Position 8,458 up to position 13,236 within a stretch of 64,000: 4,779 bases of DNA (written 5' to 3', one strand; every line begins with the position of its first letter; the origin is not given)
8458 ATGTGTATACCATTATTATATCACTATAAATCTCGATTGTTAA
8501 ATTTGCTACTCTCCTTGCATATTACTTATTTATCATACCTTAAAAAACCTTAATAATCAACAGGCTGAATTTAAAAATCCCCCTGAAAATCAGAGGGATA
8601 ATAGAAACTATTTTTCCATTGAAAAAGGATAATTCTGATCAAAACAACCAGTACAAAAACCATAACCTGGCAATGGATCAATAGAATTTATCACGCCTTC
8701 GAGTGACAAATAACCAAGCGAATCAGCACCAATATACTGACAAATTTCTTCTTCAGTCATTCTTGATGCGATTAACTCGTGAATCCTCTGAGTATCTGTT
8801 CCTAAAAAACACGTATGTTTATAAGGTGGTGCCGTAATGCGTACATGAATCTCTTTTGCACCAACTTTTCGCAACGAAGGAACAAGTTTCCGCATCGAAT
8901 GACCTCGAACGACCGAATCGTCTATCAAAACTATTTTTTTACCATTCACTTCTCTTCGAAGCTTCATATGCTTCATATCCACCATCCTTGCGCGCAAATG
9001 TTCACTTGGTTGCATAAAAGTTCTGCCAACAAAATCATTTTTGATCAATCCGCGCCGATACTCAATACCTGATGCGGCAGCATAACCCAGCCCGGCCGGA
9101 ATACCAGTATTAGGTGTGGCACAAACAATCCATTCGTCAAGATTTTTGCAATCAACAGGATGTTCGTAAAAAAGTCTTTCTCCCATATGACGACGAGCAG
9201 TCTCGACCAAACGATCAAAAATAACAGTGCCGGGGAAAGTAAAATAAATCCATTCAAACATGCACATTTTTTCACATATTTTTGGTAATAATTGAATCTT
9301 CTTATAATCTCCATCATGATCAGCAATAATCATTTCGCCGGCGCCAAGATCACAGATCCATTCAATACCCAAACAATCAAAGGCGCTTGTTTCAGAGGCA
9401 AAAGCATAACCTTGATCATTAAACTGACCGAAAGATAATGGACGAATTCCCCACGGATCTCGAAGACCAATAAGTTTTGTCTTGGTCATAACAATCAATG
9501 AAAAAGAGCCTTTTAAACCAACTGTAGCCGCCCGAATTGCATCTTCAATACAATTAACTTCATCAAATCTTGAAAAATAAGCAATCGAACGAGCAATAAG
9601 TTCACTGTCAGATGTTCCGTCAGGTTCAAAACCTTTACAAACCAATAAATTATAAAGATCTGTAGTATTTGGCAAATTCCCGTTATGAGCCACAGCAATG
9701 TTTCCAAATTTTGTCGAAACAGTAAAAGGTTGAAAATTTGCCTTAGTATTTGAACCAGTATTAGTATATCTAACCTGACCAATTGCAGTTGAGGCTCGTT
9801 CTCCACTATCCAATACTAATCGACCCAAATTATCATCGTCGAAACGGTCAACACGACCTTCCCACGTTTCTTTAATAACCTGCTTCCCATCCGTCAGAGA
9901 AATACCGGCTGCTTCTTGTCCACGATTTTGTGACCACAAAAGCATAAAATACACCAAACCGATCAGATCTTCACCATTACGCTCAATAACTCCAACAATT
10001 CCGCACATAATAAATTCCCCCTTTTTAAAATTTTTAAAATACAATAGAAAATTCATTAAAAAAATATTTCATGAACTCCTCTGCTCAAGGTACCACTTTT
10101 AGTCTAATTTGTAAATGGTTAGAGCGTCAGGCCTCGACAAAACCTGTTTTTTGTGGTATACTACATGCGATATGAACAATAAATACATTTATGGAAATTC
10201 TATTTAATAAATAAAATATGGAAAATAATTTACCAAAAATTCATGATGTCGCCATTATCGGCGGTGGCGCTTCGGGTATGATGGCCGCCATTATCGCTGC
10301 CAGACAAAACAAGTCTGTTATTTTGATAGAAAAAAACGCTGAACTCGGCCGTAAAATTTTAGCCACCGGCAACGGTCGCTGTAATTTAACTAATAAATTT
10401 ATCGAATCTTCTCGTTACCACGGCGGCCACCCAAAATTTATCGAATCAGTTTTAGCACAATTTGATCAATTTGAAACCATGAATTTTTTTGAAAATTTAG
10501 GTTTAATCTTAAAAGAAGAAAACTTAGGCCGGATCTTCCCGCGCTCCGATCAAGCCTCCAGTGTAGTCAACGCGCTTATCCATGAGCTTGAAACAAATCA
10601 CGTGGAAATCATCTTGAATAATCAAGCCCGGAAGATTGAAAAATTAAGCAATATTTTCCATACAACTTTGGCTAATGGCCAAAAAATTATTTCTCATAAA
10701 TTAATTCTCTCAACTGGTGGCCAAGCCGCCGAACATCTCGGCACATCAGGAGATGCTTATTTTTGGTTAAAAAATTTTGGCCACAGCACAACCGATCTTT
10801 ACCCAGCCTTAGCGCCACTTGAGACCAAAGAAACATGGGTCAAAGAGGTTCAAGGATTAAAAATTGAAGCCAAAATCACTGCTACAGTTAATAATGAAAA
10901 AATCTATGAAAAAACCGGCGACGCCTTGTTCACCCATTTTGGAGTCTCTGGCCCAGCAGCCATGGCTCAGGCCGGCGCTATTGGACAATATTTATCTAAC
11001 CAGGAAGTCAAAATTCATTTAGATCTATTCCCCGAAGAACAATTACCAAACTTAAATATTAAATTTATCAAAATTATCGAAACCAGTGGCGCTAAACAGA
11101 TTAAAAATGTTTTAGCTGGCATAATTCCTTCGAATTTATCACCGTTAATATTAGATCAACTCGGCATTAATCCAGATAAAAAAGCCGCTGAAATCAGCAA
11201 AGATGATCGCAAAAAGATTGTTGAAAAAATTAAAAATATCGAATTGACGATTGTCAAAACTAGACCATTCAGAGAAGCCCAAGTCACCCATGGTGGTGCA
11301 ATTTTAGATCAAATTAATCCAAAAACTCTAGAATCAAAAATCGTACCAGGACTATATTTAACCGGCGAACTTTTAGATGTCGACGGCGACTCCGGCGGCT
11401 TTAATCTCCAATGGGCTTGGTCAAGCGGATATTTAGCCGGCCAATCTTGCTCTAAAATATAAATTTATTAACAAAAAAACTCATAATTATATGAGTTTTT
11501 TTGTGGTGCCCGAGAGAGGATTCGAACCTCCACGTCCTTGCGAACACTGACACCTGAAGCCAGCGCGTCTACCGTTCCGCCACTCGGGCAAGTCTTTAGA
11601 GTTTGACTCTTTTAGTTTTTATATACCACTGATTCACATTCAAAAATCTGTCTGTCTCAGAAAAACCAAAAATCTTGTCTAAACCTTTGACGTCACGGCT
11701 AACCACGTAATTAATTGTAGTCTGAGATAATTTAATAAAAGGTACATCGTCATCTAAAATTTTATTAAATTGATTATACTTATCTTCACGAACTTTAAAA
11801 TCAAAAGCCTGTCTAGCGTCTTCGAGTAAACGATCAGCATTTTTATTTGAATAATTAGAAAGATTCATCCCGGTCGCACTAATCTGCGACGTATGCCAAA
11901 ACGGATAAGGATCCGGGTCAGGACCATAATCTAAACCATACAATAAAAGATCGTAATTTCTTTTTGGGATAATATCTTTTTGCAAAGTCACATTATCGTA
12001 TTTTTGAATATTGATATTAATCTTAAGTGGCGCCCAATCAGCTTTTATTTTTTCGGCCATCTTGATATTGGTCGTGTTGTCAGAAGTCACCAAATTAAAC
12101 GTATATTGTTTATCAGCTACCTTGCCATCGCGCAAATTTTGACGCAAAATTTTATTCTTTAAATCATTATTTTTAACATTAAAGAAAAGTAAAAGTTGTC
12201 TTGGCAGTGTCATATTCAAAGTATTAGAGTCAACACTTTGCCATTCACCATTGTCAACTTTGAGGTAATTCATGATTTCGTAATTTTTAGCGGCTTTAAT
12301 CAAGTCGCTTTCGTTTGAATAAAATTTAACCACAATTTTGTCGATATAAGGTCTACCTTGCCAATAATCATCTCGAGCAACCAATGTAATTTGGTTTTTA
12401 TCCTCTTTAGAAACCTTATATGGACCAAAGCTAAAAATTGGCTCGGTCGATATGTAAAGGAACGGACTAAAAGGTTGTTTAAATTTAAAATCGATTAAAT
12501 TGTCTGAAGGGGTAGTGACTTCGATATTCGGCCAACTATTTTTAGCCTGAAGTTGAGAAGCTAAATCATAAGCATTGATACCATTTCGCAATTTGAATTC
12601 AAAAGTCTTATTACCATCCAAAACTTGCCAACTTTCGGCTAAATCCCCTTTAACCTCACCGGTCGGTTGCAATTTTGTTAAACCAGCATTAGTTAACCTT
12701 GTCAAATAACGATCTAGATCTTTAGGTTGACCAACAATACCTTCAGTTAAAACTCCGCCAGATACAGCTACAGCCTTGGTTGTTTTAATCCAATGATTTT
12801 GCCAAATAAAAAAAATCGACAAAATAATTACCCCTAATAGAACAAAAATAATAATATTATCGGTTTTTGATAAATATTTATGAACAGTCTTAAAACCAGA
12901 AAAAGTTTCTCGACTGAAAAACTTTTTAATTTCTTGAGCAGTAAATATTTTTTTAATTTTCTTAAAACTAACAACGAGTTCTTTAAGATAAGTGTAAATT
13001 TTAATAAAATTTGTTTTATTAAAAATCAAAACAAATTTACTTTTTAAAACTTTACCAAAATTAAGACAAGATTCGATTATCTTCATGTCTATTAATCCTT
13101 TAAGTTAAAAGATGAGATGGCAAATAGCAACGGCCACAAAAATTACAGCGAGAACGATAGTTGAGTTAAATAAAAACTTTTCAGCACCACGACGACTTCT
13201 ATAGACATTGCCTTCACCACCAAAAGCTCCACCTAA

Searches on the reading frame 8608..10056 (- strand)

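Call 79: search_protein_families(library=pfam, max_evalue=0.00001, proteins=[window:8608-10056:-])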
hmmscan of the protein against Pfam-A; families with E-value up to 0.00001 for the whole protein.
window:8608-10056:- (482 aa): 4 families
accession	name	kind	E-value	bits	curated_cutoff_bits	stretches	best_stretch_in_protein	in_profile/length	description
PF13537.11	GATase_7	-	2.3e-14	53.9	25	1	104-226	9-121/123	Glutamine amidotransferase domain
PF13522.11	GATase_6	-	9.2e-13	48.8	27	1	88-222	10-130/130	Glutamine amidotransferase domain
PF13230.11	GATase_4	-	1.4e-06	27.9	23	1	77-154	60-133/272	Glutamine amidotransferases class-II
PF00156.33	Pribosyltran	-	4.8e-06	26.4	26.3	1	365-405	80-120/158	Phosphoribosyl transferase domain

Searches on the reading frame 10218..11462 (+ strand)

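Call 79: search_protein_families(library=pfam, max_evalue=0.00001, proteins=[window:10218-11462:+])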
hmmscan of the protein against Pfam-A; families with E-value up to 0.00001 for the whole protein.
window:10218-11462:+ (414 aa): 9 families
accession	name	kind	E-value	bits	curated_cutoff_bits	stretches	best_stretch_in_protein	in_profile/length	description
PF03486.20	HI0933_like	-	8.4e-78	261.6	50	1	9-409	1-243/244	HI0933-like protein Rossmann domain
PF22780.1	HI0933_like_1st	-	1.6e-37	129.3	27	1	195-356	1-165/165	HI0933-like protein barrel and H2TH domain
PF12831.13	FAD_oxidored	-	1.9e-10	41.1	27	1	10-143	1-117/416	FAD dependent oxidoreductase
PF01266.30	DAO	-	1.8e-09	38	27.9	0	10-44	1-35/353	FAD dependent oxidoreductase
PF07992.20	Pyr_redox_2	-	3.2e-09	37.1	26.1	1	9-184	1-120/291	Pyridine nucleotide-disulphide oxidoreductase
PF00890.30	FAD_binding_2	-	9.5e-08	32.1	20.4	1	10-44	1-35/414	FAD binding domain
PF13738.12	Pyr_redox_3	-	1.3e-06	28.3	30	0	13-43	2-32/305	Pyridine nucleotide-disulphide oxidoreductase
PF00070.33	Pyr_redox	-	1.7e-06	28.9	22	0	11-45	2-36/82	Pyridine nucleotide-disulphide oxidoreductase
PF13450.12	NAD_binding_8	-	4.1e-06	27.4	21.9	1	13-44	1-32/68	NAD(P)-binding Rossmann-like domain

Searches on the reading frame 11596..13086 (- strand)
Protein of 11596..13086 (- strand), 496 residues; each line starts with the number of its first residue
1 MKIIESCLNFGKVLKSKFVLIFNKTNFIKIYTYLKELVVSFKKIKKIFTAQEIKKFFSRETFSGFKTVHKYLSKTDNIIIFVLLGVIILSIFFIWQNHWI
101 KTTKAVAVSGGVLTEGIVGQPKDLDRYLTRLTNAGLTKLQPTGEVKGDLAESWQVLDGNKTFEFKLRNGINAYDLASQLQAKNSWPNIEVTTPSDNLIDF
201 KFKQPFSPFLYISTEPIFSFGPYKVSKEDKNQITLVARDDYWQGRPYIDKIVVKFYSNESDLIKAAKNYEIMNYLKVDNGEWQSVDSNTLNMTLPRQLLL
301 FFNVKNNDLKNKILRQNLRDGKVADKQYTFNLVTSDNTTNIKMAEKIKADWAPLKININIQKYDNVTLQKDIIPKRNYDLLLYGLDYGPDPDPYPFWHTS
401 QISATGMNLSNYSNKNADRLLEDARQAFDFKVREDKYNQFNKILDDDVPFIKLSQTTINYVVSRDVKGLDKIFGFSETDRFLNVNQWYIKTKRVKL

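Call 79: search_protein_families(library=pfam, max_evalue=0.00001, proteins=[window:11596-13086:-])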
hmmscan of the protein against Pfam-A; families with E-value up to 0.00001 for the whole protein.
window:11596-13086:- (496 aa): 1 family
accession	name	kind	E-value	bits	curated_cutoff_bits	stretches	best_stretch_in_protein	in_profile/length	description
PF00496.27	SBP_bac_5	-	4.9e-27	95.4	32.4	2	212-316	90-220/368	Bacterial extracellular solute-binding proteins, family 5 Middle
